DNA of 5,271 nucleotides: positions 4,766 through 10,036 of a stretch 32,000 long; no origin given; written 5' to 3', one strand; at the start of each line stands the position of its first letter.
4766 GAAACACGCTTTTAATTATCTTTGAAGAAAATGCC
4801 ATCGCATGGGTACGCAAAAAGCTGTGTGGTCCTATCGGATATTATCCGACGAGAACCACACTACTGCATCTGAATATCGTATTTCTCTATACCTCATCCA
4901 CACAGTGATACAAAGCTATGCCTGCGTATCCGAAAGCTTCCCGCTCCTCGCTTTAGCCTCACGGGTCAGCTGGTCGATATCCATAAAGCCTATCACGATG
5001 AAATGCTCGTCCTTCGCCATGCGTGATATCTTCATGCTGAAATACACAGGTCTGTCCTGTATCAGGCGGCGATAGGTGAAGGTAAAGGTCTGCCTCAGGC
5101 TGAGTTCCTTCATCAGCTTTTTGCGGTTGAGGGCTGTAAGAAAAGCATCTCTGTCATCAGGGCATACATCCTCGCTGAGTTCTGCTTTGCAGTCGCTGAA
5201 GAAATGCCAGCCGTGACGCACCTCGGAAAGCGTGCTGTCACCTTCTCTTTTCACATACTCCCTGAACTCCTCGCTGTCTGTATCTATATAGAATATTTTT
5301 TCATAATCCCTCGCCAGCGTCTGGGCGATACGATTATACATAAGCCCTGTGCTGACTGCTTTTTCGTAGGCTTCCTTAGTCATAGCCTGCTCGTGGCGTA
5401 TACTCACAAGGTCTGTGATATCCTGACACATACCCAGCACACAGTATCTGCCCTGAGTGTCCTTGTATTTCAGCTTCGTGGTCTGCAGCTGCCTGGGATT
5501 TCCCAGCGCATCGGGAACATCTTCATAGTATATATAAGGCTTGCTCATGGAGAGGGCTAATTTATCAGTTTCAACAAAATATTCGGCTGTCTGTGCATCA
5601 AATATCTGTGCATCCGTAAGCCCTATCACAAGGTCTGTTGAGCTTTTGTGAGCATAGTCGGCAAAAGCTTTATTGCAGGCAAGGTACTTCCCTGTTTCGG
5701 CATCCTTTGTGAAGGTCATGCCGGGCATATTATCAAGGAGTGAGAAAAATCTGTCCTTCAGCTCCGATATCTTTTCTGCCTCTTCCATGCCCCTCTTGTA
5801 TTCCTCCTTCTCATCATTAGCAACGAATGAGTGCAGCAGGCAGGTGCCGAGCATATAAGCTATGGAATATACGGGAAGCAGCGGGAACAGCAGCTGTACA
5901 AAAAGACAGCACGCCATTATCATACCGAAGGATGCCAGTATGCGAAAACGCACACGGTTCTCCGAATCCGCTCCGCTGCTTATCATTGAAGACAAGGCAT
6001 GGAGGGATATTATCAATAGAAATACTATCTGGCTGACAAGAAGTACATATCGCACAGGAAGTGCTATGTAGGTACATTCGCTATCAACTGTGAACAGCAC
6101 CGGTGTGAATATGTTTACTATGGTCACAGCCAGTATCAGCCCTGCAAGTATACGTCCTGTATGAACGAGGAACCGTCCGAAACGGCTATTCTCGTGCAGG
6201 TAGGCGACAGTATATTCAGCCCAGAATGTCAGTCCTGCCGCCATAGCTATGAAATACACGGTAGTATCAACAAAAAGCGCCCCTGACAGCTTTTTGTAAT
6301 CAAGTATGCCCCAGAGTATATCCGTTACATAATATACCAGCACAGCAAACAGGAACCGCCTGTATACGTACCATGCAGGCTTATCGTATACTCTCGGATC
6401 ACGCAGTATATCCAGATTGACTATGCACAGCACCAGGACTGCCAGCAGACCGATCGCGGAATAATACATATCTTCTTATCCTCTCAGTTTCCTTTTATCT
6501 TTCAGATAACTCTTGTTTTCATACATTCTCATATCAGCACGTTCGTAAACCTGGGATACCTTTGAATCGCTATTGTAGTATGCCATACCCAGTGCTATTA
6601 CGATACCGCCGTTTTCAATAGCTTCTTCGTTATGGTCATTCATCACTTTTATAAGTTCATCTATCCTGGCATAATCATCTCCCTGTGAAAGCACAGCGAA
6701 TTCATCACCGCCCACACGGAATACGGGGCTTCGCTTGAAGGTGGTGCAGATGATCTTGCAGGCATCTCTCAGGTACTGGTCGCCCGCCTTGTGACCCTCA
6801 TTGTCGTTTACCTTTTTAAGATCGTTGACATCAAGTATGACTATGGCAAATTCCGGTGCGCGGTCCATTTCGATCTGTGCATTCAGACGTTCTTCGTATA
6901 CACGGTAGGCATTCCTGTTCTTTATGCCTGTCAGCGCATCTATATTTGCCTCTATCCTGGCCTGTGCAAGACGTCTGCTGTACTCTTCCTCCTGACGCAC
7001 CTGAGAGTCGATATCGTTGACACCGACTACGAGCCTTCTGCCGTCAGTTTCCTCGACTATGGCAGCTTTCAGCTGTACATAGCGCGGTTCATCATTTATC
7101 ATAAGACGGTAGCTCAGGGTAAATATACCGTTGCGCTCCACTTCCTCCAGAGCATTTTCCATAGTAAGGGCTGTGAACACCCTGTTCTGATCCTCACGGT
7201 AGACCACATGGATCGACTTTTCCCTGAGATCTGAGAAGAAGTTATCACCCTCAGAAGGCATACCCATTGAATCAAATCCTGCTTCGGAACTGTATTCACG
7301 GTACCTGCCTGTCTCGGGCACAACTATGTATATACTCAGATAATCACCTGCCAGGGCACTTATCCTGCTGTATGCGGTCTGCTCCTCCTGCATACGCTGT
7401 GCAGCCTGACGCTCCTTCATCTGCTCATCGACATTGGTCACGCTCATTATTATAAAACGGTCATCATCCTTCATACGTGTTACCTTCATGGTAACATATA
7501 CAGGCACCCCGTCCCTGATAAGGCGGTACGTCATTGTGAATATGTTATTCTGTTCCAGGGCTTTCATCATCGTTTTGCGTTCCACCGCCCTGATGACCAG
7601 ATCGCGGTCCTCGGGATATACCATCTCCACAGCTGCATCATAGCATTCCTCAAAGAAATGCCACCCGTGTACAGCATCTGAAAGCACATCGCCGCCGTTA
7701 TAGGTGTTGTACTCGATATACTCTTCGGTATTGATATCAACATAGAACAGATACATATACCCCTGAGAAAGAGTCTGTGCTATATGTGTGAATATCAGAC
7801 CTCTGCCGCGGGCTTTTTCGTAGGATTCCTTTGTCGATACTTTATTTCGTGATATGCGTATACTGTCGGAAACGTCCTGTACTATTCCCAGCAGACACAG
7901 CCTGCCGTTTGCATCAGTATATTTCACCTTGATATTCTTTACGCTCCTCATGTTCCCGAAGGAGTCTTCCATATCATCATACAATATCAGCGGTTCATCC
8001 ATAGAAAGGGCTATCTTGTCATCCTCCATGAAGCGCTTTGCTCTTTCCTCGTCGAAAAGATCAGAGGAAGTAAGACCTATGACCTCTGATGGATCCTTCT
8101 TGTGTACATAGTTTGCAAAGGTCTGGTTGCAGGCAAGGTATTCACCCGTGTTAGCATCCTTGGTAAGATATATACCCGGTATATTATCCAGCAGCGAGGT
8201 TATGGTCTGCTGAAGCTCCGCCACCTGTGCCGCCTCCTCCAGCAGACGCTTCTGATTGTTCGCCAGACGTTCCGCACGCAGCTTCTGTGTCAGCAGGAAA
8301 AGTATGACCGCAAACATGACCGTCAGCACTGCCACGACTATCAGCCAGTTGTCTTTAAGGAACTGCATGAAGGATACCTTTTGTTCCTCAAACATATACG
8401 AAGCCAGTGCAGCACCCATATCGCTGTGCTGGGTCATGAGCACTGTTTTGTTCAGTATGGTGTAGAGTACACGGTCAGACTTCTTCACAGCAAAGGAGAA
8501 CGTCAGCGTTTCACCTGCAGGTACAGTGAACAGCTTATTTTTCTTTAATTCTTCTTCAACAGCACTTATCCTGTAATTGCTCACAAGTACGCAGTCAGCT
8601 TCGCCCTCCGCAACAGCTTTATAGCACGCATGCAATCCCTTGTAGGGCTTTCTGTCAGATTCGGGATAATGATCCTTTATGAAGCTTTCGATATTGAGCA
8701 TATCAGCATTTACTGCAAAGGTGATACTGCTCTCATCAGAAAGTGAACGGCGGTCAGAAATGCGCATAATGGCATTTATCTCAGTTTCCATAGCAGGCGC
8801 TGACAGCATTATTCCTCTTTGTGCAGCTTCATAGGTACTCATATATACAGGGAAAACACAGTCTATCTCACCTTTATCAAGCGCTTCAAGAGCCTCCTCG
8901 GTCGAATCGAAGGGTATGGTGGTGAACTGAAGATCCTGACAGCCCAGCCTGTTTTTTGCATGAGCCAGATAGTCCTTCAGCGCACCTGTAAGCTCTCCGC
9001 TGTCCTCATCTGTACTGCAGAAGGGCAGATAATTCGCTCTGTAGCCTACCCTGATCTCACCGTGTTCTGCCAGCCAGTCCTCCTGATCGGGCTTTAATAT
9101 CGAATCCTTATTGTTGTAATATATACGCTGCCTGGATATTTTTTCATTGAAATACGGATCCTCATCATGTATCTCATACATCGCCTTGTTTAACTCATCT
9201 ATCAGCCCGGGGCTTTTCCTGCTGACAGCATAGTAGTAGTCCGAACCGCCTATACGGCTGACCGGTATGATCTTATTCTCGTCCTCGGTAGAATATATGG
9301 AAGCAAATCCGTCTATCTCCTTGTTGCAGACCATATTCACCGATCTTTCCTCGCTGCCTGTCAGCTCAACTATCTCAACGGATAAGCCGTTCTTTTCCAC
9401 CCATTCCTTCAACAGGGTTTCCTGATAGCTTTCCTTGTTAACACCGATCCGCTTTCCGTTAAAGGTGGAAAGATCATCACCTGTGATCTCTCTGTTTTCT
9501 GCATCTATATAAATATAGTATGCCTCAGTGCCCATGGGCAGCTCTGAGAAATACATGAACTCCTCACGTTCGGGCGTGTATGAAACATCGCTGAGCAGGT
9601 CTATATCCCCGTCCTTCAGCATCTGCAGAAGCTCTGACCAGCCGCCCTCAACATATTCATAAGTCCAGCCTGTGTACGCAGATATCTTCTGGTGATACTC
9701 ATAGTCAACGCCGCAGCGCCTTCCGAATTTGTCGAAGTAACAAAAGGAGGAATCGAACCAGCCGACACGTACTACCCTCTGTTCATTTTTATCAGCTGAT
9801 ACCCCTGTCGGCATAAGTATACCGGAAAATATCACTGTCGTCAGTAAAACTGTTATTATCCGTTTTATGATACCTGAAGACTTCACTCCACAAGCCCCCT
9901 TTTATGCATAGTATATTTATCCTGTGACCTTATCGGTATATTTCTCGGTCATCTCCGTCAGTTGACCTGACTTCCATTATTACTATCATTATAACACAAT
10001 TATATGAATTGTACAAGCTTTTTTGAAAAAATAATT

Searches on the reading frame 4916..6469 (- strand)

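Call 84: search_protein_families(library=pfam, proteins=[window:4916-6469:-], max_evalue=0.001)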
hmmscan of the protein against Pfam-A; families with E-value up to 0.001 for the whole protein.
window:4916-6469:- (517 aa): 1 family
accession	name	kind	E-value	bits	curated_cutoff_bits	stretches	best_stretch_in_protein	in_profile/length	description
PF08448.16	PAS_4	-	4.7e-07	30.5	23.1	1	245-354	1-108/110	PAS fold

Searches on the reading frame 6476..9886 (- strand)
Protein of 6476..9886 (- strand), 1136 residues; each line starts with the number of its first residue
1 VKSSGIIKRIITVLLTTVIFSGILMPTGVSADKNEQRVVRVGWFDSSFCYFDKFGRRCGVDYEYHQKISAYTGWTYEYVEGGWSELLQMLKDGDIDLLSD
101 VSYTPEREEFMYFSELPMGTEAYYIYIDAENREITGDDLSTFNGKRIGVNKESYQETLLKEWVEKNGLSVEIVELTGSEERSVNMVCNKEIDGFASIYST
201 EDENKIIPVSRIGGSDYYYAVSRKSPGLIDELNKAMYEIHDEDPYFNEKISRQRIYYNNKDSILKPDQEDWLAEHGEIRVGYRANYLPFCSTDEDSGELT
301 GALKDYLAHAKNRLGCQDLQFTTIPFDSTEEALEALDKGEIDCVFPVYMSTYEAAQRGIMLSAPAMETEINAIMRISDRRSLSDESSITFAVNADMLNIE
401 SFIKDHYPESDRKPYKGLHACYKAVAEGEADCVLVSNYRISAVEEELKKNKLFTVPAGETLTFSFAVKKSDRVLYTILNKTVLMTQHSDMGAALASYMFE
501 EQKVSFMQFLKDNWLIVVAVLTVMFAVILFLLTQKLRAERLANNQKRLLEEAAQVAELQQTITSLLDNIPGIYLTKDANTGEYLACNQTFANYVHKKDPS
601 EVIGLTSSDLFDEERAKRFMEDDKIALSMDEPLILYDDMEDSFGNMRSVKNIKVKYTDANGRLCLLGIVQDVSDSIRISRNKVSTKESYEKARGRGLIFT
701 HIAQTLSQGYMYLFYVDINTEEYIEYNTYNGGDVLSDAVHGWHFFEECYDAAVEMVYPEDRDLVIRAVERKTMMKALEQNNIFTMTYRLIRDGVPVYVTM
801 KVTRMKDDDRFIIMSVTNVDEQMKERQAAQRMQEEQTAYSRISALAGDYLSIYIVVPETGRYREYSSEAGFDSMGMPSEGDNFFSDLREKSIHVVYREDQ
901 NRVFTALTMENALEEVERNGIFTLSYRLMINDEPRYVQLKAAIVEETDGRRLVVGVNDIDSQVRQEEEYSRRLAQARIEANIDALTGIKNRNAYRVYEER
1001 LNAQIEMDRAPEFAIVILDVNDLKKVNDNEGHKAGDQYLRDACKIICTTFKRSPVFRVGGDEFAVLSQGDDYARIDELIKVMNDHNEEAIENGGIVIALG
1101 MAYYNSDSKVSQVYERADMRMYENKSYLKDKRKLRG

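Call 84: search_protein_families(library=pfam, proteins=[window:6476-9886:-], max_evalue=0.001)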
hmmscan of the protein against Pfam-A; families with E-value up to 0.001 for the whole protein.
window:6476-9886:- (1136 aa): 4 families
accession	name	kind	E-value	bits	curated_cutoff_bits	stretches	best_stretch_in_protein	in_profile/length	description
PF00497.25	SBP_bac_3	-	1.3e-25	90.1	26.4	2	47-243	11-120/132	Bacterial extracellular solute-binding proteins, family 3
PF00990.26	GGDEF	-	9e-24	84.5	23.8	1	980-1126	1-156/161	Diguanylate cyclase, GGDEF domain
PF08448.16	PAS_4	-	2.3e-07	31.4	23.1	1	566-674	1-107/110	PAS fold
PF09084.16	NMT1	-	0.00048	20.5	20.5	0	139-200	88-150/216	NMT1/THI5 like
